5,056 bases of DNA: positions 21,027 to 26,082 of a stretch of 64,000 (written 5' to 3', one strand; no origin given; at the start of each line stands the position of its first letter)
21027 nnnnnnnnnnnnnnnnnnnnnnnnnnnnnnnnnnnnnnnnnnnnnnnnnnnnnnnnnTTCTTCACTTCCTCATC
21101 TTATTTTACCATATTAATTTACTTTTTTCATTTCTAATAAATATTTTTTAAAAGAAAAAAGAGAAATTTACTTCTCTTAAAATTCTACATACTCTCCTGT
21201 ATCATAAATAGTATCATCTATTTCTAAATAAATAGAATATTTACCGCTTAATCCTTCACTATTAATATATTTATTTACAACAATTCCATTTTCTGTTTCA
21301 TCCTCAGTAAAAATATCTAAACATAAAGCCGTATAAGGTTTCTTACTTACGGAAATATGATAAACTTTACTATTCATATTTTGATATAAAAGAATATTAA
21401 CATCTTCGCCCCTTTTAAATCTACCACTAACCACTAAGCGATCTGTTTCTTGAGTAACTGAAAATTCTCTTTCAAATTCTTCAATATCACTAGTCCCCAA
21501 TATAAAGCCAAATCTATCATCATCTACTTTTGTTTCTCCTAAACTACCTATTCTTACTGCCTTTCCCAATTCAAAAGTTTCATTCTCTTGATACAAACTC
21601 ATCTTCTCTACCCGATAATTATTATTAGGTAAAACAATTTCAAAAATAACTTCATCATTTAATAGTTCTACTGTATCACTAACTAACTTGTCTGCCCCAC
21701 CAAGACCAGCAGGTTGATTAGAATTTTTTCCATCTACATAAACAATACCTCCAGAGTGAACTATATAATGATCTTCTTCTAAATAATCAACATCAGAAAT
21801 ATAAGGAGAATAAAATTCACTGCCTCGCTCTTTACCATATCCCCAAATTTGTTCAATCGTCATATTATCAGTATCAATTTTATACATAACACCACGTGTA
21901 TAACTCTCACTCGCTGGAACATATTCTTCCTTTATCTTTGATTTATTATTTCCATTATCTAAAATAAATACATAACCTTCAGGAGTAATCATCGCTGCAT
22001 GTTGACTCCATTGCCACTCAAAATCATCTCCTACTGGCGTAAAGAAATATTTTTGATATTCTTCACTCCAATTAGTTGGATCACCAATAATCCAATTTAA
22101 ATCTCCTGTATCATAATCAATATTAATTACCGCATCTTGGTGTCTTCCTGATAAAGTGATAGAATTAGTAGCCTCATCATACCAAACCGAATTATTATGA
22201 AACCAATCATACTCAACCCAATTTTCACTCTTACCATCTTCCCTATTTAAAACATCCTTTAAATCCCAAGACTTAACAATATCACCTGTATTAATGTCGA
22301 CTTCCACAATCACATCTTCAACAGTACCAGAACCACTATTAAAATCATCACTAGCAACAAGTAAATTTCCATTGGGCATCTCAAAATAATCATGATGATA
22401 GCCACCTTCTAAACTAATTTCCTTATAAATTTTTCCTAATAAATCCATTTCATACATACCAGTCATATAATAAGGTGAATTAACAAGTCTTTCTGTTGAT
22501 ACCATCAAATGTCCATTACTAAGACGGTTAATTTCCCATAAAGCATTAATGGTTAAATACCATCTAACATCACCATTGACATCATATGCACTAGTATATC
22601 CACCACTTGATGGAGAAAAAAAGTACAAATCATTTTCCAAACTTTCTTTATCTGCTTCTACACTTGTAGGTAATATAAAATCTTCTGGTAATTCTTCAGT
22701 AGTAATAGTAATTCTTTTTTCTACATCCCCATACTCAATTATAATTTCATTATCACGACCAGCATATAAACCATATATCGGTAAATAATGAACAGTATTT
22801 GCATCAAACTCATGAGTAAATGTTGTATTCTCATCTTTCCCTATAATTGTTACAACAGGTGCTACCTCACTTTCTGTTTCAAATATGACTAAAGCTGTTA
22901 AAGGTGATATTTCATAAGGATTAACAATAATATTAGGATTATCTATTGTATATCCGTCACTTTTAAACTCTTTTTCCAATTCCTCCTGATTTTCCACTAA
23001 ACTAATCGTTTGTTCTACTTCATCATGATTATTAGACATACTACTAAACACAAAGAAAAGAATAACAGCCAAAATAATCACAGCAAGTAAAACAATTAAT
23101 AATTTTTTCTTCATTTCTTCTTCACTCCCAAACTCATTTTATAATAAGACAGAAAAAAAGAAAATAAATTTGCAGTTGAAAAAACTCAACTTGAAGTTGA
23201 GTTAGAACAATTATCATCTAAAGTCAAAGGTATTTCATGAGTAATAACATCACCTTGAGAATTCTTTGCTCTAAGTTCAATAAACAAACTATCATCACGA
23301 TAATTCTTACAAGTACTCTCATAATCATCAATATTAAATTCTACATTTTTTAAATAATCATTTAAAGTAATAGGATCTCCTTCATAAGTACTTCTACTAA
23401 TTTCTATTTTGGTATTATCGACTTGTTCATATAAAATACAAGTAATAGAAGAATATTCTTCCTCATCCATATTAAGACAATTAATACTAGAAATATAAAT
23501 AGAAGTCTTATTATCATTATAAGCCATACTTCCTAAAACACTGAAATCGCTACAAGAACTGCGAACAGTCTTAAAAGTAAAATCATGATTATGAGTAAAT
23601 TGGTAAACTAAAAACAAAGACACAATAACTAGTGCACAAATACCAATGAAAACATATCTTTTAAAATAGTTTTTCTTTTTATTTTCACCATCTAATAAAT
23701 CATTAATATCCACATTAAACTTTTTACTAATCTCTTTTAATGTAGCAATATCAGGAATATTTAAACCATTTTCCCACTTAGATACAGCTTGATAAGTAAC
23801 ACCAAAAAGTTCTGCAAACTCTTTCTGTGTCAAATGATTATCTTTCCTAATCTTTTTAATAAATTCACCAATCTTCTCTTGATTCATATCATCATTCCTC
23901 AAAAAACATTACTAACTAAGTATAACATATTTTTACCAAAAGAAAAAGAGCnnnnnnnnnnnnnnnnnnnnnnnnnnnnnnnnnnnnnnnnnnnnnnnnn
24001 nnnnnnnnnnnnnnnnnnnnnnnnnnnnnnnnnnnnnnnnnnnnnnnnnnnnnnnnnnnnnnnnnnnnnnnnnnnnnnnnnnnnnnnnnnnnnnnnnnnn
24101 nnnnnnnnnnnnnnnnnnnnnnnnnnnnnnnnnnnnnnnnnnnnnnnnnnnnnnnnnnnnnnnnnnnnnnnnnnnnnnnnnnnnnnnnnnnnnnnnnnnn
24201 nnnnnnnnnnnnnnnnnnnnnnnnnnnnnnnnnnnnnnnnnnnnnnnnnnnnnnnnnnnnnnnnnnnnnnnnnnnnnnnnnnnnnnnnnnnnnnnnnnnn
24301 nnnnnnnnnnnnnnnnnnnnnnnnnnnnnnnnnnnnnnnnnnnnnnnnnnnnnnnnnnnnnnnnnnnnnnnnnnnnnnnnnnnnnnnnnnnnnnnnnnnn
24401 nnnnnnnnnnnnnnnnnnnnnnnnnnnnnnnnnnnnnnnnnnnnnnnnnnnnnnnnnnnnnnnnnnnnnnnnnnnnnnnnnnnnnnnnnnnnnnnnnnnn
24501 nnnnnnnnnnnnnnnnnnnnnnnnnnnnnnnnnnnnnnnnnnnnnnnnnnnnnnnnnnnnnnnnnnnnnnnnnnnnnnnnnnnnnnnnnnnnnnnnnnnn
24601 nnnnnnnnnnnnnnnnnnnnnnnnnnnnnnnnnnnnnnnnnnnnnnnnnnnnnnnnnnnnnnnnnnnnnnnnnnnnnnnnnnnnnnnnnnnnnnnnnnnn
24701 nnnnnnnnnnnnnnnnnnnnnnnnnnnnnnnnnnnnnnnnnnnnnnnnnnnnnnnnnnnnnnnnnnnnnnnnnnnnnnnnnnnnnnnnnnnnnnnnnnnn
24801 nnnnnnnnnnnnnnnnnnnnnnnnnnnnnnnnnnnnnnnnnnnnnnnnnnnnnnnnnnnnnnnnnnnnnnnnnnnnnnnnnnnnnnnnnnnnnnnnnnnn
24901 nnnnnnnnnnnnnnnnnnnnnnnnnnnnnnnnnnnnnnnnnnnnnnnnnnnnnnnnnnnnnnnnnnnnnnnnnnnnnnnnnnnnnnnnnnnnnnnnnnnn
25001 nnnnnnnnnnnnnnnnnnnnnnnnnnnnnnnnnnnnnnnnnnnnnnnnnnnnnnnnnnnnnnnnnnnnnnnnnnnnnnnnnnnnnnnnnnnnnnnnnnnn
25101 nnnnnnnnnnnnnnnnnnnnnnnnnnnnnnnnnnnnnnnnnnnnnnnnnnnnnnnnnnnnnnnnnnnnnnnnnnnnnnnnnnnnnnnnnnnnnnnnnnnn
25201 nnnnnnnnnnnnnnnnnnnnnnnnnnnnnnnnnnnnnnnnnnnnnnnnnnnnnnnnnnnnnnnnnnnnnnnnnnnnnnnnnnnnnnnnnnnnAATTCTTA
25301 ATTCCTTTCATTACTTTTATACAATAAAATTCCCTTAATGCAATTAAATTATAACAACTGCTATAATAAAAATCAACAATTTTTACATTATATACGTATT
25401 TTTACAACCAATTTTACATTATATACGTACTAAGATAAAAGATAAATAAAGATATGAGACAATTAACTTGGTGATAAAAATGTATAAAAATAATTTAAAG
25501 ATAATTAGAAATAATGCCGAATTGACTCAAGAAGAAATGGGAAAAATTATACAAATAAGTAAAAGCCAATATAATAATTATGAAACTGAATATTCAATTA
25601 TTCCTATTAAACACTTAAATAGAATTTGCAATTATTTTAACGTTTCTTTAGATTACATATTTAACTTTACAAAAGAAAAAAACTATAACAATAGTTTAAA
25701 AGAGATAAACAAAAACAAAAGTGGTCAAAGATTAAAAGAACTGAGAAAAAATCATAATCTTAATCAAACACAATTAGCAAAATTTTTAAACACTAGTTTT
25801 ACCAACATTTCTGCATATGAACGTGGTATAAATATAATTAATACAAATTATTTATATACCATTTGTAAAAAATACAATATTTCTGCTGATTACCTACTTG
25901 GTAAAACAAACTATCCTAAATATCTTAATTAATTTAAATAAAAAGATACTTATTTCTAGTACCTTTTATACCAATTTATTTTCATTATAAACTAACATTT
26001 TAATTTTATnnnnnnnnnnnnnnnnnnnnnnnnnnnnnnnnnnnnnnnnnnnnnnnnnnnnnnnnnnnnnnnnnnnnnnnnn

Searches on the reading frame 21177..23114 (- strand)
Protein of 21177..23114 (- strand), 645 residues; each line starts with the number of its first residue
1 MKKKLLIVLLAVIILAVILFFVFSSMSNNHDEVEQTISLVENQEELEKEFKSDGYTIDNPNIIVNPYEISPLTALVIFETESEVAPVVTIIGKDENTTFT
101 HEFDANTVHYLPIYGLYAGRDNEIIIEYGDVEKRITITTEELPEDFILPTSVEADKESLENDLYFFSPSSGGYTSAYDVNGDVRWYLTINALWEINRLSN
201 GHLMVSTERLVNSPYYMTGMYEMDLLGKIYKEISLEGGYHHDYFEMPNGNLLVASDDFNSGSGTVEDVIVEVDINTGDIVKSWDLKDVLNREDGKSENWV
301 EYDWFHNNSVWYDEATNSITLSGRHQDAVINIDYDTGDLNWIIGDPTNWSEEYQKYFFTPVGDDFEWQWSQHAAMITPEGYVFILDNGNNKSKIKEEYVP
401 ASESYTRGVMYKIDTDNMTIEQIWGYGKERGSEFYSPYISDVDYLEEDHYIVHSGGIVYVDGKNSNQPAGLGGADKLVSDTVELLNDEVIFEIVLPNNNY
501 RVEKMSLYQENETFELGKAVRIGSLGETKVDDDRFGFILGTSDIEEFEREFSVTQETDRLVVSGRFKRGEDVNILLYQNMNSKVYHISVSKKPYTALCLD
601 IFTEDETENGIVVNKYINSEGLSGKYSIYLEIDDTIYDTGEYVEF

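Call 9: search_protein_families(library=pfam, proteins=[window:21177-23114:-])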
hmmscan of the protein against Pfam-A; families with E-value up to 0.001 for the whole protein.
window:21177-23114:- (645 aa): 3 families
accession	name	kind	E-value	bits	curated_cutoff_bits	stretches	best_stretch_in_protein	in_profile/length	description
PF05935.17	Arylsulfotrans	-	2.3e-102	343.2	24.2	1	152-499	5-367/374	Arylsulfotransferase (ASST)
PF17425.8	Arylsulfotran_N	-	2.1e-12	47.4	24.2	1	62-130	2-73/88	Arylsulfotransferase Ig-like domain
PF14269.12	Arylsulfotran_2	-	1.5e-09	38.1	27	1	239-464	59-289/301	Arylsulfotransferase (ASST)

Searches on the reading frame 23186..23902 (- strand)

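Call 9: search_protein_families(library=pfam, proteins=[window:23186-23902:-])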
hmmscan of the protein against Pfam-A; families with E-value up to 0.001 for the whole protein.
window:23186-23902:- (238 aa): 7 families
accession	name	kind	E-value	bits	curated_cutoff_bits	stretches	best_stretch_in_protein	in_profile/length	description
PF01381.28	HTH_3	-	7.4e-17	61.6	23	1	15-69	1-55/55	Helix-turn-helix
PF12844.13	HTH_19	-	2.5e-11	43.7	30.2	1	12-74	1-63/64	Helix-turn-helix domain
PF13443.12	HTH_26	-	4.8e-07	30.4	22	1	15-71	2-59/63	Cro/C1-type HTH DNA-binding domain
PF15731.11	MqsA_antitoxin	-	8.1e-07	29.7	30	1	11-56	70-115/131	Antitoxin component of bacterial toxin-antitoxin system, MqsA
PF13518.12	HTH_28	-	0.00024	21.6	25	0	21-47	11-36/52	Helix-turn-helix domain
PF22495.2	HTH_92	-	0.0004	20.1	27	1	17-51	2-36/45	RsaL-like HTH domain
PF13560.12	HTH_31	-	0.00046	20.9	27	1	11-62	2-54/64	Helix-turn-helix domain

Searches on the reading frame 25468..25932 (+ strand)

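Call 9: search_protein_families(library=pfam, proteins=[window:25468-25932:+])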
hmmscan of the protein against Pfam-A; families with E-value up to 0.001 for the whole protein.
window:25468-25932:+ (154 aa): 6 families
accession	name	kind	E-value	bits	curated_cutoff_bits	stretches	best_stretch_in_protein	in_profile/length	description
PF01381.28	HTH_3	-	1.2e-26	92.9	23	2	10-64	1-55/55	Helix-turn-helix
PF12844.13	HTH_19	-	8.7e-23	80.5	30.2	2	86-146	1-61/64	Helix-turn-helix domain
PF13560.12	HTH_31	-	4.2e-12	46.6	27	2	86-133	3-51/64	Helix-turn-helix domain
PF13443.12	HTH_26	-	4.9e-11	43.1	22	1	9-69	1-62/63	Cro/C1-type HTH DNA-binding domain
PF13412.12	HTH_24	-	8.6e-05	22.5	21.9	0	89-116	9-36/48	Winged helix-turn-helix DNA-binding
PF08667.16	BetR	-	0.00053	20.5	21.6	0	87-148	12-73/148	BetR domain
